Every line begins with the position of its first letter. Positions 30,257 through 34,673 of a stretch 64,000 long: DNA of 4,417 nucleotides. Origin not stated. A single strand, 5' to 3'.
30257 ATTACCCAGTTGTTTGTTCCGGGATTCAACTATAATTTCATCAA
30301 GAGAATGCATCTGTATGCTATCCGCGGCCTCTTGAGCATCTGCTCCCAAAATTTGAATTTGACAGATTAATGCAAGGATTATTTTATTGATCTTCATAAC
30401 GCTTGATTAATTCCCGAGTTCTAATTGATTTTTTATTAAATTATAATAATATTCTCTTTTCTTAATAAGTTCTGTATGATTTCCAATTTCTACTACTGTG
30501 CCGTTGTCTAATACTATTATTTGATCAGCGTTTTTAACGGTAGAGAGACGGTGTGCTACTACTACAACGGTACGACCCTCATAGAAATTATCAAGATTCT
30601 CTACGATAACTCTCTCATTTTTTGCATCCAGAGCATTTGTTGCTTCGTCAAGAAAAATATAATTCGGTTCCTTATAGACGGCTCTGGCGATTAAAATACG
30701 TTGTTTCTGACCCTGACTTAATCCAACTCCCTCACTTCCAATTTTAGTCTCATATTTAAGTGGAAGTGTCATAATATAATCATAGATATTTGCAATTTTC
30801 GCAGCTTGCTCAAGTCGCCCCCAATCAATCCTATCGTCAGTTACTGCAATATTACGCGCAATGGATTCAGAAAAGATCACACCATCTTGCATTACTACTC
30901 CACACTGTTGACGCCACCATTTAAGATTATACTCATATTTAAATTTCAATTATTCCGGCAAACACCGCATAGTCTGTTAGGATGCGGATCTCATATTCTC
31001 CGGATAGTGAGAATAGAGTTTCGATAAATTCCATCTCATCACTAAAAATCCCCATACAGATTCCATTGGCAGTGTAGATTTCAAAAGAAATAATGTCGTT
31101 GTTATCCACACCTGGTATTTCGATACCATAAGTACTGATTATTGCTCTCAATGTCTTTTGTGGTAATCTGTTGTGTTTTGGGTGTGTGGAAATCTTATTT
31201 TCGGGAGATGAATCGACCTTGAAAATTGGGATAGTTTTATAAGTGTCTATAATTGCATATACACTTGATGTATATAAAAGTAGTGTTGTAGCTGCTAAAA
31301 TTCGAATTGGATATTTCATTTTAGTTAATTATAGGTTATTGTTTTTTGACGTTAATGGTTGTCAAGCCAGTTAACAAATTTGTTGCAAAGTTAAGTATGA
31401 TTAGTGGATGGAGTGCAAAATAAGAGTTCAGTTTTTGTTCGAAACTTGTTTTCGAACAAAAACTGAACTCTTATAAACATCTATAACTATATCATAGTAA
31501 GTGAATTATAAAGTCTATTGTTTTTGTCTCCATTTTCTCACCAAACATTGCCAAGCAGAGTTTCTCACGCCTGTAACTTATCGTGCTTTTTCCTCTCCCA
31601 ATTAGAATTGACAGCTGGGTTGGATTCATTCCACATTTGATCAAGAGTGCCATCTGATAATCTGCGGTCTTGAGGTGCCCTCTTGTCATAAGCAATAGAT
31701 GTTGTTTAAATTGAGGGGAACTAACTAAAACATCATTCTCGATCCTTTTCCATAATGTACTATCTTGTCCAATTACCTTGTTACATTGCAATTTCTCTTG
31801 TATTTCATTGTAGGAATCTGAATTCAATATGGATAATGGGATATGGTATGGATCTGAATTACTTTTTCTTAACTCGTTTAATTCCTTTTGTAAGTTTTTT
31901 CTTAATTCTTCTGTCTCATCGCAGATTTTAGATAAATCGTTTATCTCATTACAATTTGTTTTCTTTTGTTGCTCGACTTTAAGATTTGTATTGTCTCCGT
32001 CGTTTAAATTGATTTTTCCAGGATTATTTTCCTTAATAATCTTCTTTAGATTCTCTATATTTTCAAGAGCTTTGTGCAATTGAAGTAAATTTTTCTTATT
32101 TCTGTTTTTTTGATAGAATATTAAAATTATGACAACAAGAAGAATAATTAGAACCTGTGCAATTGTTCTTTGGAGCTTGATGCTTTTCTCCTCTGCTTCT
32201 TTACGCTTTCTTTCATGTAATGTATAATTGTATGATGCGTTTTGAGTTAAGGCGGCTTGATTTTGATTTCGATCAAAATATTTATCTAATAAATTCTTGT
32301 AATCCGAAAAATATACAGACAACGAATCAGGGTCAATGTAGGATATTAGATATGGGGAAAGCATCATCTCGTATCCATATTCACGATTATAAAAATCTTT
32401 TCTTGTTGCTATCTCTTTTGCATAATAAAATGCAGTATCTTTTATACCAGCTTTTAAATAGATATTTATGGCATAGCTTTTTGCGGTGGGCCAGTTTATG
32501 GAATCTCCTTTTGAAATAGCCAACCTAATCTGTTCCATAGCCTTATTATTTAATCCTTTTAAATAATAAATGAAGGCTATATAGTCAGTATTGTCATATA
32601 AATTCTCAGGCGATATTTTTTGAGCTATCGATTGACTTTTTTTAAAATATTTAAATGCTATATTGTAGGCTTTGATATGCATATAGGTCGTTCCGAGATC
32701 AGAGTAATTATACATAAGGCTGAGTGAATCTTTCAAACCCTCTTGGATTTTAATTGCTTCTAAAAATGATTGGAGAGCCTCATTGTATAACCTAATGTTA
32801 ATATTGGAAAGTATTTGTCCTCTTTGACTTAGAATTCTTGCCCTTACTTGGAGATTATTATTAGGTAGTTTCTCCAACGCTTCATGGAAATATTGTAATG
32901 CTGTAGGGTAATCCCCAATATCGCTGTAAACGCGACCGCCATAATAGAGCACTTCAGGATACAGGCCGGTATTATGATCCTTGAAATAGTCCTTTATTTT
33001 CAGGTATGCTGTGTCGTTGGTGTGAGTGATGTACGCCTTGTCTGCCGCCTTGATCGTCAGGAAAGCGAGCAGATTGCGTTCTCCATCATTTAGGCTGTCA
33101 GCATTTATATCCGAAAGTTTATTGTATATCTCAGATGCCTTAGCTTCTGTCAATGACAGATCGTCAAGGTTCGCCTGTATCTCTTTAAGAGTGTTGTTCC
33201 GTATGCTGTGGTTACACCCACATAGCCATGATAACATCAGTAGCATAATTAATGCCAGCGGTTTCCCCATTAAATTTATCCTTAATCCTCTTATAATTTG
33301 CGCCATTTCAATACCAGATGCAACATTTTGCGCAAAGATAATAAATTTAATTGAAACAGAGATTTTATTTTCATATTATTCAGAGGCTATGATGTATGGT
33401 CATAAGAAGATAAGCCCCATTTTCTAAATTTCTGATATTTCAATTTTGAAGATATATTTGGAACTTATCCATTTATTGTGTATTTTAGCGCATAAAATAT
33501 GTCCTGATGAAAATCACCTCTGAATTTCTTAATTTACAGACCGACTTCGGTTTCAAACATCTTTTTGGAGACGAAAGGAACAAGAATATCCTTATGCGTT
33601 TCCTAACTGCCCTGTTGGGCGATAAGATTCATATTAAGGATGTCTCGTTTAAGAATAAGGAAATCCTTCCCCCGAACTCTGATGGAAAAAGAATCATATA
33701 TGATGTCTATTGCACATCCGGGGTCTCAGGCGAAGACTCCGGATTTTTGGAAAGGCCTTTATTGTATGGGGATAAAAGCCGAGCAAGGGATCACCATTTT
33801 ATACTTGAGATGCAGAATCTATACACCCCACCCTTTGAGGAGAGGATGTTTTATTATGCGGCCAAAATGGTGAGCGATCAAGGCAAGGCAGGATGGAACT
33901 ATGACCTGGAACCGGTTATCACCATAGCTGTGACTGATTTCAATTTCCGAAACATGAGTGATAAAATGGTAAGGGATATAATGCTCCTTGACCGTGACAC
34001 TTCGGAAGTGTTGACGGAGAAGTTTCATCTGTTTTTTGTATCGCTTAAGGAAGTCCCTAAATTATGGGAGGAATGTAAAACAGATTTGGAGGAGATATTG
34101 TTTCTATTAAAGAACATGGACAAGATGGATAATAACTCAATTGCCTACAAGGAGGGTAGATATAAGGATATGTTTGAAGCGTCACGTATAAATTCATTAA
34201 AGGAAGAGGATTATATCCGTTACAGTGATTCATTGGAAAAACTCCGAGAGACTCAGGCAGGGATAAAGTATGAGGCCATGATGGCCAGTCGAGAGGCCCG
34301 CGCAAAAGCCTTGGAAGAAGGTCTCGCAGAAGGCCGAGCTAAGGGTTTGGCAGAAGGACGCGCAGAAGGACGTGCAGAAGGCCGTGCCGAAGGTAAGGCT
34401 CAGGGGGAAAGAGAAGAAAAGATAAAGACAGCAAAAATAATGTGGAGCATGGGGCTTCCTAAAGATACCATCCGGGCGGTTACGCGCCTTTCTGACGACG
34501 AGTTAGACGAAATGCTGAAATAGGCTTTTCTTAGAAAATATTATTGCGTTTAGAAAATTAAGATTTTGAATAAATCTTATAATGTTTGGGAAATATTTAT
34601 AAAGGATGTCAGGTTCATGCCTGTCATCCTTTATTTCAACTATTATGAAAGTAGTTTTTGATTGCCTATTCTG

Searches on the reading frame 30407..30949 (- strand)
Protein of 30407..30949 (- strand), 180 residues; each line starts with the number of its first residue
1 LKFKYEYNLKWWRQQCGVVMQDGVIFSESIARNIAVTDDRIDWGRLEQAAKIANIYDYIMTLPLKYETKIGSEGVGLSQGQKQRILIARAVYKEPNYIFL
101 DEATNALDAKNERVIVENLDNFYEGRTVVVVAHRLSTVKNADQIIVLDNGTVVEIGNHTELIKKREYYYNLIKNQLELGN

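Call 58: search_protein_families(library=pfam, proteins=[window:30407-30949:-], max_evalue=0.0001)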
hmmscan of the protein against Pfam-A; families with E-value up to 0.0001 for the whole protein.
window:30407-30949:- (180 aa): 2 families
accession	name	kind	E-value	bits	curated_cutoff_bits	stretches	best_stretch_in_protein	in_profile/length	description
PF00005.33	ABC_tran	-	2.8e-12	47.8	25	1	8-105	53-137/137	ABC transporter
PF02463.25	SMC_N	-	7.2e-05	22.7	40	1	77-146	137-210/220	RecF/RecN/SMC N terminal domain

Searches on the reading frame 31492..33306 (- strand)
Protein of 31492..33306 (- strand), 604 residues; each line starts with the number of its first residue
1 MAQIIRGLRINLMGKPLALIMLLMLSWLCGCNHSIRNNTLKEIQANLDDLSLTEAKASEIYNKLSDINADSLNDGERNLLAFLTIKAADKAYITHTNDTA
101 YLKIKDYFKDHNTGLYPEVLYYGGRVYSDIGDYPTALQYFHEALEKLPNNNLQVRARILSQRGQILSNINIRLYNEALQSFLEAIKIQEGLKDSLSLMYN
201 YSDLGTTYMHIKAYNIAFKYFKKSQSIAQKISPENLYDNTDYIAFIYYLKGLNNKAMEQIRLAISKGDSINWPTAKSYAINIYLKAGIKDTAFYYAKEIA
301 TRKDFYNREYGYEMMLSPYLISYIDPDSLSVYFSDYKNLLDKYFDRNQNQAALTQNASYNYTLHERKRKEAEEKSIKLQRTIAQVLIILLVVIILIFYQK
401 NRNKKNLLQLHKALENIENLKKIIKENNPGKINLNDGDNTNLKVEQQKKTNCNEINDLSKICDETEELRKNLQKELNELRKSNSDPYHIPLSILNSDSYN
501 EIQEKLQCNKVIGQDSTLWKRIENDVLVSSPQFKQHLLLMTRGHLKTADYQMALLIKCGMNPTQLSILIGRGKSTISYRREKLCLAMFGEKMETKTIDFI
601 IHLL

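Call 58: search_protein_families(library=pfam, proteins=[window:31492-33306:-], max_evalue=0.0001)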
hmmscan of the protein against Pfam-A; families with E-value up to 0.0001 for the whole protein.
window:31492-33306:- (604 aa): 4 families
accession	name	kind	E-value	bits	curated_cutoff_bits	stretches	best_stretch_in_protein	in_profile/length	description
PF07719.23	TPR_2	-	1.8e-08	34.3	27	0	118-150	2-34/34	Tetratricopeptide repeat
PF00515.34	TPR_1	-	4.2e-07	30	27.8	0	124-150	8-34/34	Tetratricopeptide repeat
PF13424.12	TPR_12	-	9.2e-07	29.4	30.1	0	173-230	18-77/77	Tetratricopeptide repeat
PF13374.12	TPR_10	-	2.6e-05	24.5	27.5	0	124-145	9-30/42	Tetratricopeptide repeat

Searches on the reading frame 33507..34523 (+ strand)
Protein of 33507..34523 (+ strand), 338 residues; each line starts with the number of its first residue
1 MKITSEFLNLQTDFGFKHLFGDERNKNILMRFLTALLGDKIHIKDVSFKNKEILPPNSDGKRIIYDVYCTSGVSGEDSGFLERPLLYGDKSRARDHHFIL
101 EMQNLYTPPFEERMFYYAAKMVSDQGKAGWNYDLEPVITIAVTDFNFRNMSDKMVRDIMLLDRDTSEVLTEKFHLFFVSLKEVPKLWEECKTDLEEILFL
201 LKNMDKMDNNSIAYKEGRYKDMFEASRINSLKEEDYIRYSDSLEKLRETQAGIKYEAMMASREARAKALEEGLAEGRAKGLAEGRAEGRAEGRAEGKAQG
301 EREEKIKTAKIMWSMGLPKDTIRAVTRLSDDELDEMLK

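Call 58: search_protein_families(library=pfam, proteins=[window:33507-34523:+], max_evalue=0.0001)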
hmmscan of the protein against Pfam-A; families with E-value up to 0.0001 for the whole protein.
window:33507-34523:+ (338 aa): 1 family
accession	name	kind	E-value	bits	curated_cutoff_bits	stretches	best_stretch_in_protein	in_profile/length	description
PF12784.13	PDDEXK_2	-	8.3e-42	143.9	27.4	2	94-255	65-228/229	PD-(D/E)XK nuclease family transposase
